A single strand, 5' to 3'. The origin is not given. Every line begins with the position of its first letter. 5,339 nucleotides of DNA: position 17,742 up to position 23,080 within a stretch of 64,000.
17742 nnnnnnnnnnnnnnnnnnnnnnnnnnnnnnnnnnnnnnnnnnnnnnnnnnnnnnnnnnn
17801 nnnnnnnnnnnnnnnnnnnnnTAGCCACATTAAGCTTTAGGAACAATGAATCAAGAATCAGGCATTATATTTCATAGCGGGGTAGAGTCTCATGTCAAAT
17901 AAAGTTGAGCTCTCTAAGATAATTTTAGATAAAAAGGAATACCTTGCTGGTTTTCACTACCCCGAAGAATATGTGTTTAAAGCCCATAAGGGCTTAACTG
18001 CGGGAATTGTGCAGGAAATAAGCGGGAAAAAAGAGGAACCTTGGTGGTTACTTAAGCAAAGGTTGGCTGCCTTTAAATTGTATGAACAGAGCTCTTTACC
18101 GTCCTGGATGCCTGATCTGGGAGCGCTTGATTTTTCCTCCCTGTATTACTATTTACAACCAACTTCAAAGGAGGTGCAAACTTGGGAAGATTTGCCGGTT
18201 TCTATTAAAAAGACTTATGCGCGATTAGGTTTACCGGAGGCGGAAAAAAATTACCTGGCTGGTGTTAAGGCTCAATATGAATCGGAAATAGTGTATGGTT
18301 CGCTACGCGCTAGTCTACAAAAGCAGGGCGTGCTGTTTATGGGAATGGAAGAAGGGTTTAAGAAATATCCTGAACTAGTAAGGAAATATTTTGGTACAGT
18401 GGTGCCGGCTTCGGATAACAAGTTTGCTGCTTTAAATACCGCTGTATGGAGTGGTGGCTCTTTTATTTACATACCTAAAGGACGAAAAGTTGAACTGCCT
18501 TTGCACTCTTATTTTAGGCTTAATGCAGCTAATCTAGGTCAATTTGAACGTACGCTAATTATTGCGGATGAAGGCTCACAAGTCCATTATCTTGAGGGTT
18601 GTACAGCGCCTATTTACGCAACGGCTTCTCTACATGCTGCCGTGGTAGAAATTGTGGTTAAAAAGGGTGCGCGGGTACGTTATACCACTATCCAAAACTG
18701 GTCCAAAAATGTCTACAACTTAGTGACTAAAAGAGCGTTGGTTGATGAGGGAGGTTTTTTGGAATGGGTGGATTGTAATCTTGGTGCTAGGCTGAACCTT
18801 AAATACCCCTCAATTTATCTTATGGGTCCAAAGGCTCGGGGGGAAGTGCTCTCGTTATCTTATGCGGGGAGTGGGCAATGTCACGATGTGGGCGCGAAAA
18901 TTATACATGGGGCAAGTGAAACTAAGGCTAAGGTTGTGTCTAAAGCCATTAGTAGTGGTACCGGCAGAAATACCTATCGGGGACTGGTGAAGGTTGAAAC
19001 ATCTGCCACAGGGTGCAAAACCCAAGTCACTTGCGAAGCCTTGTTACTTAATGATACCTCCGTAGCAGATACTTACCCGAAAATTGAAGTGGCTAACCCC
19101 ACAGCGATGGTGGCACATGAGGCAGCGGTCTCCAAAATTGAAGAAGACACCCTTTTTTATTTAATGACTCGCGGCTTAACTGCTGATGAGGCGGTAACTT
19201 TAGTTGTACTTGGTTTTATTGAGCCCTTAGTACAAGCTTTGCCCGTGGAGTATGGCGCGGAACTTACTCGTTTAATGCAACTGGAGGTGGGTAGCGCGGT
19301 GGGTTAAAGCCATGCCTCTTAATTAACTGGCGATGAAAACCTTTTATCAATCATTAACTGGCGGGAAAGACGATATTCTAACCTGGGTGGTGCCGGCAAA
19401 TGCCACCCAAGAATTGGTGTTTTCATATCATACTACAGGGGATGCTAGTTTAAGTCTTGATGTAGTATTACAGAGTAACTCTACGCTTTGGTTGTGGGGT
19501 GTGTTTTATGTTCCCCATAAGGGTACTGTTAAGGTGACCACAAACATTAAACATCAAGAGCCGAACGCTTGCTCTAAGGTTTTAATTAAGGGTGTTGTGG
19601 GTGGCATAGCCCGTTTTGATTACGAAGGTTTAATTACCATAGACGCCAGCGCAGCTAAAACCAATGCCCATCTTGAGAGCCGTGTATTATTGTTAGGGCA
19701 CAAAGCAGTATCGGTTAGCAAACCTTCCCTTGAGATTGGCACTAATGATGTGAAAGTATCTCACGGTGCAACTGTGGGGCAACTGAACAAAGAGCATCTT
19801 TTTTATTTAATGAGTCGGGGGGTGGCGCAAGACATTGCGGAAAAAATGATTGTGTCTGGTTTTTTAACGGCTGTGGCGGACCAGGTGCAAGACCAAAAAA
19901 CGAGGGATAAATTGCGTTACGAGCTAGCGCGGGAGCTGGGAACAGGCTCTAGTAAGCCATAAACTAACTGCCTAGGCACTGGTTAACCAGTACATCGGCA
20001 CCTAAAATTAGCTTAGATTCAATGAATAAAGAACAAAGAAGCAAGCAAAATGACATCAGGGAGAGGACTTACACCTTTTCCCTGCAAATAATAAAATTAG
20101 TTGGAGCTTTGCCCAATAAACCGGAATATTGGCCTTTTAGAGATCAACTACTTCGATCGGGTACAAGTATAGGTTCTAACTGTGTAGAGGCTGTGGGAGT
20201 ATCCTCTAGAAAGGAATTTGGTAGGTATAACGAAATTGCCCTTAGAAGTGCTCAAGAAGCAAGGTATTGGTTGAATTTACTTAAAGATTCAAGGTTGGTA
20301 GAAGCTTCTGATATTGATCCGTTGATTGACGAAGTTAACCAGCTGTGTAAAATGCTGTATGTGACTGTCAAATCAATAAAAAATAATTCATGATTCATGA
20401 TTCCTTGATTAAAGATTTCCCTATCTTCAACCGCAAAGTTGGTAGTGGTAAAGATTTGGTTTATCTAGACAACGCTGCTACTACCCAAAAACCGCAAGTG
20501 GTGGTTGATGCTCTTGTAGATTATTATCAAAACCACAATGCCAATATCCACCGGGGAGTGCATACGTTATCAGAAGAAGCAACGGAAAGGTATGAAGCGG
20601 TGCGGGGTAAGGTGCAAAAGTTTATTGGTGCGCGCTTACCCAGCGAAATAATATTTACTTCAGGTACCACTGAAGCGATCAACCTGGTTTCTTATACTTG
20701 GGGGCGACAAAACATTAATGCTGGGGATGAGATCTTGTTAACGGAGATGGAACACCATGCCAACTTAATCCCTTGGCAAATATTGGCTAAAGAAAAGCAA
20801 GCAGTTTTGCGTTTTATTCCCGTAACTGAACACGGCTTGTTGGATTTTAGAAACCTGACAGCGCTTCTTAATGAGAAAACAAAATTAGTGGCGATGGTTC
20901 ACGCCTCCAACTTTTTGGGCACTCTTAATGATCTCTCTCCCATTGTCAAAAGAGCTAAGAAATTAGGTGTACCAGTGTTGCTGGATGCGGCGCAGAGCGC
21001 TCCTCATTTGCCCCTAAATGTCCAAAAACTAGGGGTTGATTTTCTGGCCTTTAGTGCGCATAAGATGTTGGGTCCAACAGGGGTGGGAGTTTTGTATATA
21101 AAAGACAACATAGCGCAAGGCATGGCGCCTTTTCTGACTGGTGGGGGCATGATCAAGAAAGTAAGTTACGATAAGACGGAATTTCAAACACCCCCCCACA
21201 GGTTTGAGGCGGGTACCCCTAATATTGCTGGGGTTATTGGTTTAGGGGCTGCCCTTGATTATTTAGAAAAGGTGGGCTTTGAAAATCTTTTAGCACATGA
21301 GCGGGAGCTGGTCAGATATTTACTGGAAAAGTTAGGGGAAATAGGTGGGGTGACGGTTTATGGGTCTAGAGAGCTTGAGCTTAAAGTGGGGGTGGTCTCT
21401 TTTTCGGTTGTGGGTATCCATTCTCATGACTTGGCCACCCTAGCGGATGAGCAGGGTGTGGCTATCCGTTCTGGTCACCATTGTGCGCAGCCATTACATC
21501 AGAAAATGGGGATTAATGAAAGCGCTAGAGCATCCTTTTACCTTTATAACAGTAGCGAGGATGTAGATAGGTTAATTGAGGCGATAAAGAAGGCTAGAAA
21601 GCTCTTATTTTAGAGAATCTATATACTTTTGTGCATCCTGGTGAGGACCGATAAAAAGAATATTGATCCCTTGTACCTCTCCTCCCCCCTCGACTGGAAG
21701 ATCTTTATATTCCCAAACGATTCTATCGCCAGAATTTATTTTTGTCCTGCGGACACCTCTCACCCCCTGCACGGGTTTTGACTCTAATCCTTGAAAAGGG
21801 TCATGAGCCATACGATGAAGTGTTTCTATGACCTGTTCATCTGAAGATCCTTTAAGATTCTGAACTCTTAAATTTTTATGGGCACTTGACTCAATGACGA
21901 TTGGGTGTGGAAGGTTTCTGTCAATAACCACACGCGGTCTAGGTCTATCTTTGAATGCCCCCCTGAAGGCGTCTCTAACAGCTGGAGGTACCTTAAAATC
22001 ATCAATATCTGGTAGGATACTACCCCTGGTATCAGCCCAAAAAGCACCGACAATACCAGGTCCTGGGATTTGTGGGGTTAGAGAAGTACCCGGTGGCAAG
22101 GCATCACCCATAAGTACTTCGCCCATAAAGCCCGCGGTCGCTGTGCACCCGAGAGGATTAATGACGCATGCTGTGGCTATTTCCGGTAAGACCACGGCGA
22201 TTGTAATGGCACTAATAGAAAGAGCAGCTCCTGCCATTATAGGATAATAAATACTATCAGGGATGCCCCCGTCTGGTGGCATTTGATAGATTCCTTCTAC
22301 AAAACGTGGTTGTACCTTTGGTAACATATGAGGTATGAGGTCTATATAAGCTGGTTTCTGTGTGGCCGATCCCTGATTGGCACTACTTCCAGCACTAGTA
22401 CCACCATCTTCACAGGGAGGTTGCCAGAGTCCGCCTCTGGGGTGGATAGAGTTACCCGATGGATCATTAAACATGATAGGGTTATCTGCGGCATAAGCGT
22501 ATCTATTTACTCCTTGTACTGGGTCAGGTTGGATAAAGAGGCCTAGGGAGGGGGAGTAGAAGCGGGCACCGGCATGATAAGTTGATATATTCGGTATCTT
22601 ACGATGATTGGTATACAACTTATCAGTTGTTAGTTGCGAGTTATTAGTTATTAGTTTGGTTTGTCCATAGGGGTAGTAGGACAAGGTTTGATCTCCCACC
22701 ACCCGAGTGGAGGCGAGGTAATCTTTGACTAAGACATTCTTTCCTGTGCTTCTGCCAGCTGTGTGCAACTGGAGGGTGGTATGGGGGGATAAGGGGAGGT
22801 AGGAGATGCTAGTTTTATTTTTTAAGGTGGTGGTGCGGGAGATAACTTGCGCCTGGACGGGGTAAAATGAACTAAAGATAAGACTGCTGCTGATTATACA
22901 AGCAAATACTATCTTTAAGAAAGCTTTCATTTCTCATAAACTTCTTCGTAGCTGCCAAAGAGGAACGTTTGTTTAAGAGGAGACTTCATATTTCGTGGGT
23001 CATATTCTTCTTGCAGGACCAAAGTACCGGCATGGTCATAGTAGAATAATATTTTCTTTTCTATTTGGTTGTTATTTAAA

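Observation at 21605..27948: Split Rhs toxin: YD-repeat shell ORF plus separate ATGA-coupled ORF carrying the RHS core and a RelE/ParE-fold toxin tip with its own signal-peptide-like N-terminus; no adjacent immunity gene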

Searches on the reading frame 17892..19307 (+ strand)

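Call 17: search_protein_families(library=pfam, proteins=[window:17892-19307:+], max_evalue=0.01)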
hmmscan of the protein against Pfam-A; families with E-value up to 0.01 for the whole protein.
window:17892-19307:+ (471 aa): 2 families
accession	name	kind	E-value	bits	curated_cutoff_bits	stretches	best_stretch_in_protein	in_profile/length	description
PF01458.23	SUFBD_core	-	1.6e-76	257.3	27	1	208-442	1-232/232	SUF system FeS cluster assembly, SufBD core domain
PF19295.5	SufBD_N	-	1.2e-11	45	23.5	1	143-204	109-170/172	SufBD protein N-terminal region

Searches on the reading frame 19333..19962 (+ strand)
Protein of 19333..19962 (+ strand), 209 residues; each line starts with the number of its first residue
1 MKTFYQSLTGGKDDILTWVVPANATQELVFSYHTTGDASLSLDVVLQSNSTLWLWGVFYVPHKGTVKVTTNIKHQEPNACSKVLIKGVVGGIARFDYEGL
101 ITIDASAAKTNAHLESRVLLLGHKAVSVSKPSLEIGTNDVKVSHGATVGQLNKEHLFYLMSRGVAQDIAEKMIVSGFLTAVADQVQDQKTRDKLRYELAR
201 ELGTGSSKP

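Call 17: search_protein_families(library=pfam, proteins=[window:19333-19962:+], max_evalue=0.01)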
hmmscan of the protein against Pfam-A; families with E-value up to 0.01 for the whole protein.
window:19333-19962:+ (209 aa): 1 family
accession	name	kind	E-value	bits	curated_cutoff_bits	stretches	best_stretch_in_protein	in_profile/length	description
PF01458.23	SUFBD_core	-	2.3e-39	135.7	27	1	47-177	102-232/232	SUF system FeS cluster assembly, SufBD core domain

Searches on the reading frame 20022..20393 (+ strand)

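Call 17: search_protein_families(library=pfam, proteins=[window:20022-20393:+], max_evalue=0.01)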
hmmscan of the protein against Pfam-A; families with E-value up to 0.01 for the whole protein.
window:20022-20393:+ (123 aa): 1 family
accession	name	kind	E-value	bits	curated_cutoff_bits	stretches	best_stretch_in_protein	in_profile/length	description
PF05635.17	23S_rRNA_IVP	-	8e-23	81.1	33.8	1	9-113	2-105/106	23S rRNA-intervening sequence protein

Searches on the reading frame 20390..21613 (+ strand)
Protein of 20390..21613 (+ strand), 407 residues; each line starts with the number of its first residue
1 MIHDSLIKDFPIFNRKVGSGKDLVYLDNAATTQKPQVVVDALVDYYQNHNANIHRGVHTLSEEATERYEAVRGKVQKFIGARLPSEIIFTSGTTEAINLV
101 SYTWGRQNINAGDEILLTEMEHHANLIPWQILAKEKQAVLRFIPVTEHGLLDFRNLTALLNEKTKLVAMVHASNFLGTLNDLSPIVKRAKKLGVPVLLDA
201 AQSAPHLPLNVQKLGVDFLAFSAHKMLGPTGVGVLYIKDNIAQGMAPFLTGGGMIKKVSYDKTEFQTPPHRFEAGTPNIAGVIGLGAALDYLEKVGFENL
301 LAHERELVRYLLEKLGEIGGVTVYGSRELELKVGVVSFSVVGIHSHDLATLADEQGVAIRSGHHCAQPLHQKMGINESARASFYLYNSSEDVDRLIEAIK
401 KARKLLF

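Call 17: search_protein_families(library=pfam, proteins=[window:20390-21613:+], max_evalue=0.01)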
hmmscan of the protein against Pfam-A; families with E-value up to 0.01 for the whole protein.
window:20390-21613:+ (407 aa): 5 families
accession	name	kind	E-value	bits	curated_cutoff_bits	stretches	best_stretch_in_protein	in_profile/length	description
PF00266.25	Aminotran_5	-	9.6e-149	495.8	21.5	1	24-395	1-371/371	Aminotransferase class-V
PF01041.23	DegT_DnrJ_EryC1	-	7.7e-08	32.4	19.8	1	75-371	33-313/360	DegT/DnrJ/EryC1/StrS aminotransferase family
PF00155.27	Aminotran_1_2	-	5.2e-07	29.6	19.7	1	65-246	41-242/361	Aminotransferase class I and II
PF01053.26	Cys_Met_Meta_PP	-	7.1e-07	28.5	27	1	108-228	87-201/381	Cys/Met metabolism PLP-dependent enzyme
PF01212.27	Beta_elim_lyase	-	0.00019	21.3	27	1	98-333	60-248/288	Beta-eliminating lyase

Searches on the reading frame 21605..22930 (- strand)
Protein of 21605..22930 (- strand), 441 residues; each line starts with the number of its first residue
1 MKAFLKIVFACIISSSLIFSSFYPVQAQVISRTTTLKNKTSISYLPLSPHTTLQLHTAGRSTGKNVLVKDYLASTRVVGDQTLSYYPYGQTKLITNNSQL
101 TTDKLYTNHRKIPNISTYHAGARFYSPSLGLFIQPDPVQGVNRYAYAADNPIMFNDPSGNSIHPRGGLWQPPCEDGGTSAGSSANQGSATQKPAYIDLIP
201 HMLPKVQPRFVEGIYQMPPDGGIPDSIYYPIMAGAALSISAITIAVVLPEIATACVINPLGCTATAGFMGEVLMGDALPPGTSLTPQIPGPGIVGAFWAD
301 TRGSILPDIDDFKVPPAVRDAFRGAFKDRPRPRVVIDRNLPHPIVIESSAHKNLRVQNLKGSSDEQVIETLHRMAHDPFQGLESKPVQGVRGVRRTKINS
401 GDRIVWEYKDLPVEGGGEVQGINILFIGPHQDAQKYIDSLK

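Call 6: search_protein_families(library=pfam, proteins=[window:21605-22930:-], max_evalue=0.1)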
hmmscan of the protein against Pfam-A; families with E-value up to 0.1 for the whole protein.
window:21605-22930:- (441 aa): 0 families

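Call 7: search_protein_families(library=ncbifam, proteins=[window:21605-22930:-], max_evalue=0.1)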
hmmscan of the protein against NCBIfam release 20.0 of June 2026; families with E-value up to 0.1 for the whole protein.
window:21605-22930:- (441 aa): 1 family
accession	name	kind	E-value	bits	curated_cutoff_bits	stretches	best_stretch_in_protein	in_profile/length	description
TIGR03696.1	Rhs_assc_core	domain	4.6e-16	59.1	32.5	1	85-159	1-75/76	RHS repeat-associated core domain-containing protein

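Call 9: find_homologous_proteins(query=window:21605-22930:-)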
Query window:21605-22930:- (441 aa): 9 proteins with E <= 0.001 among 5726 candidates.
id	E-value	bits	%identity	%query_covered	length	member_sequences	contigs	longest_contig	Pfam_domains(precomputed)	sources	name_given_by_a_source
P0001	0.0e+0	1011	100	100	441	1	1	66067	-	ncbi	-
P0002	7.1e-38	149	46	46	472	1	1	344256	-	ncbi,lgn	-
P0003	2.0e-29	121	33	73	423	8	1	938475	-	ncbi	-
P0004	8.6e-26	109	36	47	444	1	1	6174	-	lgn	-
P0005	2.8e-12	64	35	32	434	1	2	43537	PF25023.2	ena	-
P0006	1.9e-8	52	44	18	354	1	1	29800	PF25023.2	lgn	-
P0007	2.2e-7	48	40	22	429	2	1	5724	PF25023.2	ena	-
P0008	2.4e-5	41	57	10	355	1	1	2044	PF25023.2,PF03527.21,PF01464.26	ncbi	-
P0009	5.9e-5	40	48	13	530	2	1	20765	PF25023.2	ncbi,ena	-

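Call 11: find_encoding_contigs(protein=P0002, flank=10000, max_places=3)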
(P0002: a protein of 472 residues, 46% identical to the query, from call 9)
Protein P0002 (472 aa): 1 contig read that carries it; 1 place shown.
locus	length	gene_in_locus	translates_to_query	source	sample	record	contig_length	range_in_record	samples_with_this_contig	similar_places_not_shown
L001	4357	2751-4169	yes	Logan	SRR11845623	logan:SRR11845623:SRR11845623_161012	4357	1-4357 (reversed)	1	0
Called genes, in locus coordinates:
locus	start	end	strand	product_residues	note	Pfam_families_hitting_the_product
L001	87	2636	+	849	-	PF07517:SecA_DEAD, PF01043:SecA_PP_bind, PF21090:P-loop_SecA, PF07516:SecA_SW, PF02810:SEC-C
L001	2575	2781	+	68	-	-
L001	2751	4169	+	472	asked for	-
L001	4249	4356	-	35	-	?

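Call 12: find_encoding_contigs(protein=P0003, flank=10000, max_places=3)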
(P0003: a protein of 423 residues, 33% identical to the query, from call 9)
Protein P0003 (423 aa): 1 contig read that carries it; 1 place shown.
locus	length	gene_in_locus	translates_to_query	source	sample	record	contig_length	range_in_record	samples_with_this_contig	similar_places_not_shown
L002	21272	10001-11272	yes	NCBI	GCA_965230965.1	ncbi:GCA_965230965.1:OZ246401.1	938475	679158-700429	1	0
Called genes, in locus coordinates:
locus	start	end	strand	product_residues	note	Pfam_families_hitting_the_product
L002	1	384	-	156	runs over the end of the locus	-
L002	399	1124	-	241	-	PF13453:Zn_ribbon_TFIIB (weak)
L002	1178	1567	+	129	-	PF18894:PhageMetallopep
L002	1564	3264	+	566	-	PF09972:DUF2207, PF20990:DUF2207_C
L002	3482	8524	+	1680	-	PF05593:RHS_repeat (faint)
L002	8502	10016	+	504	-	-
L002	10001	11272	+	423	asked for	-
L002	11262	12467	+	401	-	-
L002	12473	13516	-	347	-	PF13472:Lipase_GDSL_2 (weak)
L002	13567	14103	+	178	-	PF01195:Pept_tRNA_hydro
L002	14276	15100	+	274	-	PF01261:AP_endonuc_2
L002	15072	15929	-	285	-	PF14397:ATPgrasp_ST (faint), PF08443:RimK, PF02655:ATP-grasp_3 (weak)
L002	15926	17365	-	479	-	PF14397:ATPgrasp_ST, PF02655:ATP-grasp_3 (faint), PF08443:RimK (weak)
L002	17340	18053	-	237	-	PF14402:7TM_transglut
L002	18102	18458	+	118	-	-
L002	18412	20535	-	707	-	PF00404:Dockerin_1 (faint)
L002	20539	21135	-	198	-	PF00963:Cohesin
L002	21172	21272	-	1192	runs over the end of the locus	PF00404:Dockerin_1 (weak)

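Call 13: find_encoding_contigs(protein=P0004, flank=10000, max_places=3)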
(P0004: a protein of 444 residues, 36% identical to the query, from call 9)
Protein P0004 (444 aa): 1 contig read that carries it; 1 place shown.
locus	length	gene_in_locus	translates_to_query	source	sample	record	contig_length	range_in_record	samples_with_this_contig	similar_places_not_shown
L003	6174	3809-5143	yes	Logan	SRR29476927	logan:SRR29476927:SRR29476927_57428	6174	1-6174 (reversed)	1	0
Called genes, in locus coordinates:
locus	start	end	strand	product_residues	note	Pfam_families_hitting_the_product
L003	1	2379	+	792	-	?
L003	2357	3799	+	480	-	PF01909:NTP_transf_2 (weak)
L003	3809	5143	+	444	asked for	-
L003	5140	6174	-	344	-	?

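Call 14: find_encoding_contigs(protein=P0001, flank=10000, max_places=3)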
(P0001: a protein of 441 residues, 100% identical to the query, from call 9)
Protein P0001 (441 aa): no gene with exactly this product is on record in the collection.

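Call 30: predict_structure(protein=window:21605-22930:-)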
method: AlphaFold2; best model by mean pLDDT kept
length: 441 residues; sequences in the alignment: 1
mean_pLDDT: 31.4   pTM: 0.17
mean pLDDT of the five models: 31.4, 27.6, 25.6, 25.2, 24.5
residues with pLDDT >= 90: 0; 70-90: 0; 50-70: 5; < 50: 436
segments of 3 or more residues with pLDDT < 50: 1-4, 13-441
pLDDT, mean of each block of 10 residues (from residue 1): 49 45 33 28 29 29 31 28 27 24 25 25 31 33 29 34 32 28 26 23 24 25 26 25 30 32 31 28 28 27 32 37 35 29 35 35 42 38 29 32 34 36 39 43 36
secondary structure, 60 per line:
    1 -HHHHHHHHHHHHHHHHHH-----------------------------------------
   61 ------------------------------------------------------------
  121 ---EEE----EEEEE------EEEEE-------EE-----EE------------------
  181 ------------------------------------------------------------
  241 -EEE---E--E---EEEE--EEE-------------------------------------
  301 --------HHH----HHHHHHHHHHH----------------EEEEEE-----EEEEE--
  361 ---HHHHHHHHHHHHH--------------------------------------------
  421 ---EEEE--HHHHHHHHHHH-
elements in order: H2-19 E124-126 E131-135 E142-146 E242-244 E255-258 E261-263 H316-326 E343-348 E354-358 H364-376 E424-427 H430-440

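Call 60: search_protein_families(library=pfam, proteins=[L002:8502-10013:+, L002:10001-11269:+, L002:11262-12464:+, L003:2357-3796:+], max_evalue=0.05)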
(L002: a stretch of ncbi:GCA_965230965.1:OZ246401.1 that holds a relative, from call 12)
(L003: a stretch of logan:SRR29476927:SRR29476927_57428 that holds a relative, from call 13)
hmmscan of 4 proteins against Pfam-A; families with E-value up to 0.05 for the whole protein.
L002:8502-10013:+ (504 aa): 0 families

L002:10001-11269:+ (423 aa): 0 families

L002:11262-12464:+ (401 aa): 2 families
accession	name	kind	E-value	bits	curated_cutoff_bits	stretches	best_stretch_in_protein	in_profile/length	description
PF15676.10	S6OS1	-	0.0012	17.9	27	1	189-297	245-350/557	Six6 opposite strand transcript 1 family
PF04473.18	DUF553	-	0.0066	16.4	20.5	1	278-355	42-124/140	Transglutaminase-like domain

L003:2357-3796:+ (480 aa): 3 families
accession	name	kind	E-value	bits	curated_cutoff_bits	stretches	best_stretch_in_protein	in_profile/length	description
PF01909.29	NTP_transf_2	-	1.4e-06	29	21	1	355-384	14-43/93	Nucleotidyltransferase domain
PF18765.7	Polbeta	-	6.1e-05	23.6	26.9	1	353-389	11-43/93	Polymerase beta, Nucleotidyltransferase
PF22600.2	MTPAP-like_central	-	0.033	14.7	27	0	342-392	25-76/139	Poly(A) RNA polymerase, mitochondrial-like, central palm domain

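Call 75: find_encoding_contigs(protein=P0007, flank=10000, max_places=3)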
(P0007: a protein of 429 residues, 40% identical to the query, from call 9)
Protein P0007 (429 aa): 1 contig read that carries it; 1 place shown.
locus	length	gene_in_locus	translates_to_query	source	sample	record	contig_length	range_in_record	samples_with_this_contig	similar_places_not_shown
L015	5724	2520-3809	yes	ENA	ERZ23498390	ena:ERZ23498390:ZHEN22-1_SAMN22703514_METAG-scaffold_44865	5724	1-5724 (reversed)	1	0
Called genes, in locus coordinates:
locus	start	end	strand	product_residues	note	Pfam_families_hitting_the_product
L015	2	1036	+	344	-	?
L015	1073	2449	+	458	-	PF25023:TEN_YD-shell (weak)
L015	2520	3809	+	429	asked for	PF25023:TEN_YD-shell (weak)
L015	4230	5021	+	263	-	PF26317:CntK_N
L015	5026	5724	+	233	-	?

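Call 83: search_protein_families(library=pfam, proteins=[L002:3482-8521:+], max_evalue=0.1)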
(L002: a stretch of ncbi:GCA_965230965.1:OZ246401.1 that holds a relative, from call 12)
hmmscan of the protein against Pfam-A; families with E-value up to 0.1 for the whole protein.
L002:3482-8521:+ (1680 aa): 4 families
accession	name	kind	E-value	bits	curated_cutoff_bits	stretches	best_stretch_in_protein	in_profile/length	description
PF05593.20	RHS_repeat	-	6.3e-11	42.8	22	0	1494-1522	1-30/38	RHS Repeat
PF00404.24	Dockerin_1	-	0.0017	19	22.9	1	69-118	2-55/57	Dockerin type I domain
PF03534.18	SpvB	-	0.038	13.6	22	0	411-478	156-228/287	Salmonella virulence plasmid 65kDa B protein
PF13202.12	EF-hand_5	-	0.091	12.7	25.9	0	64-79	2-18/25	EF hand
